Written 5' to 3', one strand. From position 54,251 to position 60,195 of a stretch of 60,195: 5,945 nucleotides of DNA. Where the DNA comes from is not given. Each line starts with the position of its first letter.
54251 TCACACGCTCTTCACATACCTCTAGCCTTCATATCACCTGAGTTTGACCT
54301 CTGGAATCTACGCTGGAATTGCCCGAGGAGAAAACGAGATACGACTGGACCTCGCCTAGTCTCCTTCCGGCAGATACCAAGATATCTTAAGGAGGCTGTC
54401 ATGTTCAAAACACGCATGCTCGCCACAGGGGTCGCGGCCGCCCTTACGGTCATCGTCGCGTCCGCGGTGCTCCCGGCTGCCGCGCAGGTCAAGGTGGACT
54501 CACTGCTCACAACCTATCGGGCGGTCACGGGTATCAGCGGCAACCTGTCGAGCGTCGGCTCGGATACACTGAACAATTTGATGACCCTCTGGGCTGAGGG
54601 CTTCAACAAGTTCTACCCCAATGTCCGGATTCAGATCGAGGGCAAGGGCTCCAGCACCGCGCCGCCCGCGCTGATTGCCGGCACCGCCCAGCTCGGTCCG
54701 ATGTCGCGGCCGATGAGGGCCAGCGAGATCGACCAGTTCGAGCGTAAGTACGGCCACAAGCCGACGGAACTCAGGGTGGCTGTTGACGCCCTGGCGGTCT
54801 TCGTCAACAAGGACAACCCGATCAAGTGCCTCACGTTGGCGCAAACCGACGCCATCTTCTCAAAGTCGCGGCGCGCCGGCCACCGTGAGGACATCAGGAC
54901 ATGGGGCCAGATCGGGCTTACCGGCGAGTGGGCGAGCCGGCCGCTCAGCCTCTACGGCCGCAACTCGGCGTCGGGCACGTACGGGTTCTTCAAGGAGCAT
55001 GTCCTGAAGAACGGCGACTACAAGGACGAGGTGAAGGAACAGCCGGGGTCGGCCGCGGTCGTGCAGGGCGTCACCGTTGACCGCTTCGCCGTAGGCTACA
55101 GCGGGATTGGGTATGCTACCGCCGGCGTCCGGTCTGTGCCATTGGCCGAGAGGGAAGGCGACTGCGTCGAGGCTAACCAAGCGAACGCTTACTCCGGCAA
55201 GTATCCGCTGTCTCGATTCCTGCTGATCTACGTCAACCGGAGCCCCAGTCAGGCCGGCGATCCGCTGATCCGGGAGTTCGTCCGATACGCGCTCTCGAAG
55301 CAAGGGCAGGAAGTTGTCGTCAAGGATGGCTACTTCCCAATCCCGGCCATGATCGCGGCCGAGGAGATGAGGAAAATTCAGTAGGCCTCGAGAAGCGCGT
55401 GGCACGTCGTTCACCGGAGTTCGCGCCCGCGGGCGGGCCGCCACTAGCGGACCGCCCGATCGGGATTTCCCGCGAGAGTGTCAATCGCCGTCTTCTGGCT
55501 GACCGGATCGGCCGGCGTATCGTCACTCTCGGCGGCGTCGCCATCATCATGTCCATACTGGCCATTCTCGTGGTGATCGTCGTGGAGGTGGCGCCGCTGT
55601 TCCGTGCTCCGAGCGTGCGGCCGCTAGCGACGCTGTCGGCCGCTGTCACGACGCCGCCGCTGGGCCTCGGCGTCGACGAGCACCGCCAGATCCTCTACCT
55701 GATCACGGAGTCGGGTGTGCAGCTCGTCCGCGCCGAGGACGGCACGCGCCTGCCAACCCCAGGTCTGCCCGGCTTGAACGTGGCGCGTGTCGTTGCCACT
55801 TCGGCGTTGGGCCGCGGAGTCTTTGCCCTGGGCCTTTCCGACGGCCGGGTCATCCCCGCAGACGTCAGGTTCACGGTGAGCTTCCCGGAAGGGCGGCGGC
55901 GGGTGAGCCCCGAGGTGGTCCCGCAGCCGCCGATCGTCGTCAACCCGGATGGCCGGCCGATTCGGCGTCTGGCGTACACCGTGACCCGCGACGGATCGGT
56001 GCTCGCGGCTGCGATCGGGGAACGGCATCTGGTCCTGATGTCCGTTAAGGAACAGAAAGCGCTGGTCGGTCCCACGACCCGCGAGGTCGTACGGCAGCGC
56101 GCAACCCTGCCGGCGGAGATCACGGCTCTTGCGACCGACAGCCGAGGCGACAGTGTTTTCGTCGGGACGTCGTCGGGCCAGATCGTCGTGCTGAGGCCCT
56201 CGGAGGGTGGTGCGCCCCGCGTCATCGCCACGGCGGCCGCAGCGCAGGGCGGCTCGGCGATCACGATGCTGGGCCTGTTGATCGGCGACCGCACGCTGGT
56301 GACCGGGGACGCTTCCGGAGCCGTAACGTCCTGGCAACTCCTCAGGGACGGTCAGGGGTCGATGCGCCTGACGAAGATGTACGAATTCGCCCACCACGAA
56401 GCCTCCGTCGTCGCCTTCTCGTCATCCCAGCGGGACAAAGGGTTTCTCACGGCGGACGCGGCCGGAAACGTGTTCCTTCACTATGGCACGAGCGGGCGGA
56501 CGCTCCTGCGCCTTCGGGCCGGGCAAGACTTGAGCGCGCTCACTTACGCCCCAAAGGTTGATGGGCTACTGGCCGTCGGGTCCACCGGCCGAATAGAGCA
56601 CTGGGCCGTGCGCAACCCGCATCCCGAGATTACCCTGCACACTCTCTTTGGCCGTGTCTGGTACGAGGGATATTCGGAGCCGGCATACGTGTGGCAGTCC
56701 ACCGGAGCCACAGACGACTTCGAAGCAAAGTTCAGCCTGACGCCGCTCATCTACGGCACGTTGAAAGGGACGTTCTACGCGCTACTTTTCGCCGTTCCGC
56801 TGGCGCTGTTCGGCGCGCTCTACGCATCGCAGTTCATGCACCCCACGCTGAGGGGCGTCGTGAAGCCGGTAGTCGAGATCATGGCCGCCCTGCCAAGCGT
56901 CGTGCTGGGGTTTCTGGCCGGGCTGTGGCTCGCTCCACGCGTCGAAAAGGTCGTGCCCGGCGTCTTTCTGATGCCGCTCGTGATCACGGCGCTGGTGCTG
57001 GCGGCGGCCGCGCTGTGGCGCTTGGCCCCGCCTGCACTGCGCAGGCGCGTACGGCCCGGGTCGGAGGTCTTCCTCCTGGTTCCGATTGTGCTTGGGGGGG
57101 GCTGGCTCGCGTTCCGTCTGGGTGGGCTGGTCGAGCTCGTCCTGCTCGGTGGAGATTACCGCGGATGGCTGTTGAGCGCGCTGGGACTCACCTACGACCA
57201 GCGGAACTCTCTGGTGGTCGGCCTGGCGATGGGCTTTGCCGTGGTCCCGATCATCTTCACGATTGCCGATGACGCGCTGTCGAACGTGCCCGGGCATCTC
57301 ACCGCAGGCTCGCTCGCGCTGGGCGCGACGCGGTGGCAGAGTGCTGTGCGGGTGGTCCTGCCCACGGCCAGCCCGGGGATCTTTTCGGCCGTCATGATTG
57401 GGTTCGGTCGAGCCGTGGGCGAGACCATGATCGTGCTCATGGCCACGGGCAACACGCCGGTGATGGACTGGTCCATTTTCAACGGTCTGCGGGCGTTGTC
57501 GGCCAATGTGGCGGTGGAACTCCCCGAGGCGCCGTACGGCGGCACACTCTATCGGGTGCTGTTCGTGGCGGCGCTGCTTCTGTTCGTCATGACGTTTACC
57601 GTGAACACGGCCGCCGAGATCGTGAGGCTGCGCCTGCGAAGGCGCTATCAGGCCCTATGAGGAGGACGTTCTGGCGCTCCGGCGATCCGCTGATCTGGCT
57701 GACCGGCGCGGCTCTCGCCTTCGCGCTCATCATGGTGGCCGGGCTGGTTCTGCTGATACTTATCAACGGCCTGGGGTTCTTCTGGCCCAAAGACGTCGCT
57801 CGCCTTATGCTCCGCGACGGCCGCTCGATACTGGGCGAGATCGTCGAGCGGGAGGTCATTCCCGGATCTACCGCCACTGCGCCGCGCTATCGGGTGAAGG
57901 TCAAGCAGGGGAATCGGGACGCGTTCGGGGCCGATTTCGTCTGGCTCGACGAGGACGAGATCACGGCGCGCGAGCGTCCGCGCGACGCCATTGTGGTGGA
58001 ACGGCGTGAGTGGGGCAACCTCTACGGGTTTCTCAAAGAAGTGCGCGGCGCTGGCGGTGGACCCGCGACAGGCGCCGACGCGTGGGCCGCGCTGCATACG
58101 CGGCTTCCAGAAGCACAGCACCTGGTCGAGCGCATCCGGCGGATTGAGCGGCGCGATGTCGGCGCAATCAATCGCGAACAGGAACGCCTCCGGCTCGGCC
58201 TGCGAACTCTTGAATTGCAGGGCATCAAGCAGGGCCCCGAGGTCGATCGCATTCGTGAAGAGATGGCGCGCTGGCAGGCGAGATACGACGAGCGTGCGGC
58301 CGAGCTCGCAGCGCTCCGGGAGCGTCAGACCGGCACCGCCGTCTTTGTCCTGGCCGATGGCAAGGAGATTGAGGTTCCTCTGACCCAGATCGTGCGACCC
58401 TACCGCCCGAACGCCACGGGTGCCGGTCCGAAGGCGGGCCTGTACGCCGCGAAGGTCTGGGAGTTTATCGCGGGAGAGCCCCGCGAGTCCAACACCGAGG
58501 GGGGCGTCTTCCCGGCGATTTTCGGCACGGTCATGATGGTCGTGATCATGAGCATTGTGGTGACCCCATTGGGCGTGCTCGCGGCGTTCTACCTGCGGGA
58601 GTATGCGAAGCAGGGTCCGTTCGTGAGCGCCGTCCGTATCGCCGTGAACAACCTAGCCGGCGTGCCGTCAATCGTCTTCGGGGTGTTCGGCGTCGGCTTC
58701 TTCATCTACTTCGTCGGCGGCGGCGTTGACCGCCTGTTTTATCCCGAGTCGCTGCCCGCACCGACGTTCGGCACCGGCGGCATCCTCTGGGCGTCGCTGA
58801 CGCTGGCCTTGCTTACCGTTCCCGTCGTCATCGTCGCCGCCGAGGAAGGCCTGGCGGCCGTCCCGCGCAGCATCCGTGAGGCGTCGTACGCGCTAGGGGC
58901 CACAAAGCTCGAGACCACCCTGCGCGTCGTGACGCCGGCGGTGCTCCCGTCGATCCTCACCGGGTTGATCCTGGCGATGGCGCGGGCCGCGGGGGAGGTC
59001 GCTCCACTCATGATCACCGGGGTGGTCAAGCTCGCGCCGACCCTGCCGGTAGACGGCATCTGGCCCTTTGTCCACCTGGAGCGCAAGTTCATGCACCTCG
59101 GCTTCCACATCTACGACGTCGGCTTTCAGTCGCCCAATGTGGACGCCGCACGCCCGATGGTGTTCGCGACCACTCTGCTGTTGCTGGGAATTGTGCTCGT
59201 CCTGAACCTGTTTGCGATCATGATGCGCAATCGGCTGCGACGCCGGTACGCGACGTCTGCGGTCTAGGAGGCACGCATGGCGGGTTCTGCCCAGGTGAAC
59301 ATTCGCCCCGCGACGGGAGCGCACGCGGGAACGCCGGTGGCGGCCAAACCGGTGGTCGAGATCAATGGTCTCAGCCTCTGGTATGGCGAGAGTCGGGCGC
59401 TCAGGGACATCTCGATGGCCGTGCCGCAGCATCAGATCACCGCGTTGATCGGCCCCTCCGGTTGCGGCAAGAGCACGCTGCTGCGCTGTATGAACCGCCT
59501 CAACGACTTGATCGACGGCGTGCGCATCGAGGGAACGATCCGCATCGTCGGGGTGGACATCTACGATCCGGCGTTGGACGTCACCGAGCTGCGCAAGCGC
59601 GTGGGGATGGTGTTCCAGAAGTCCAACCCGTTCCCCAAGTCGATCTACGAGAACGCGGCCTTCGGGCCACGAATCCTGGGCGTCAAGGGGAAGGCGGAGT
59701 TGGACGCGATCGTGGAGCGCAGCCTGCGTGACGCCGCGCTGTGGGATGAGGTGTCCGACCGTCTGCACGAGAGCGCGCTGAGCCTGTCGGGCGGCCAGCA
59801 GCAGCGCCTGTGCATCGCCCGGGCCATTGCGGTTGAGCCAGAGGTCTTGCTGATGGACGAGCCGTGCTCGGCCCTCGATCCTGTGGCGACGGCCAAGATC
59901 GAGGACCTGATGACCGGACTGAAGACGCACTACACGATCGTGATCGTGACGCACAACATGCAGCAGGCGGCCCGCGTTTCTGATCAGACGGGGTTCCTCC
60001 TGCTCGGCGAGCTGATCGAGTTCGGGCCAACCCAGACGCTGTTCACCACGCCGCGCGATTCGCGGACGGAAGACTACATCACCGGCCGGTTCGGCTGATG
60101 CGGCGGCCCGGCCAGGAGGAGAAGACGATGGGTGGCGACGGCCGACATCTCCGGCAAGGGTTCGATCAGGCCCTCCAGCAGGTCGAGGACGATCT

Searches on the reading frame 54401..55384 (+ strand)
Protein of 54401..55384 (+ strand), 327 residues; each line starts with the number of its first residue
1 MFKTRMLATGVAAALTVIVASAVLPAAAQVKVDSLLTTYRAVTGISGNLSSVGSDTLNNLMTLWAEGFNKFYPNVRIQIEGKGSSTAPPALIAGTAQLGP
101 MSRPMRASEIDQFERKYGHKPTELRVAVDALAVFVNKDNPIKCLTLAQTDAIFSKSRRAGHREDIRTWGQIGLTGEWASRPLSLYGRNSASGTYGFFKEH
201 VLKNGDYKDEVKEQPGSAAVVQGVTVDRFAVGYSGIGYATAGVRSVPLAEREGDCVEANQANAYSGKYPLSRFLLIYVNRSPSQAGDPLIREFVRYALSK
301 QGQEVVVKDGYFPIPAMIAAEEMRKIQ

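Call 69: search_protein_families(library=pfam, proteins=[window:54401-55384:+], max_evalue=0.00001)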
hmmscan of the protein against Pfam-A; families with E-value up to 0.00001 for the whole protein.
window:54401-55384:+ (327 aa): 2 families
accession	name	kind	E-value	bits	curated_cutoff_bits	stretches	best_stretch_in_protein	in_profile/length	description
PF12849.12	PBP_like_2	-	5.1e-31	108.9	27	1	43-300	6-266/267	PBP superfamily domain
PF12727.12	PBP_like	-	1.2e-07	31.5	27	1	68-254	4-172/193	PBP superfamily domain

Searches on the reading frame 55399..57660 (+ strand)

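Call 69: search_protein_families(library=pfam, proteins=[window:55399-57660:+], max_evalue=0.00001)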
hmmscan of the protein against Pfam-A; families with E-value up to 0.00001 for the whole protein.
window:55399-57660:+ (753 aa): 1 family
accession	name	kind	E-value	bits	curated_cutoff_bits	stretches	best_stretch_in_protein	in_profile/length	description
PF00528.27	BPD_transp_1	-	2.1e-09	37.8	26.4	1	470-747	3-183/184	Binding-protein-dependent transport system inner membrane component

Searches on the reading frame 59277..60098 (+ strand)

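Call 69: search_protein_families(library=pfam, proteins=[window:59277-60098:+], max_evalue=0.00001)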
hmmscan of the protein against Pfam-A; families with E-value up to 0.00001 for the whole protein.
window:59277-60098:+ (273 aa): 3 families
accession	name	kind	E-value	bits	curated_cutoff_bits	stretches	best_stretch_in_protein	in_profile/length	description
PF00005.33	ABC_tran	-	2.4e-32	112.9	25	1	42-197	1-136/137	ABC transporter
PF13304.12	AAA_21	-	1.7e-11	45.2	27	0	54-97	1-44/304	AAA domain, putative AbiEii toxin, Type IV TA system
PF02463.25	SMC_N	-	2.1e-06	27.8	40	0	51-236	23-207/220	RecF/RecN/SMC N terminal domain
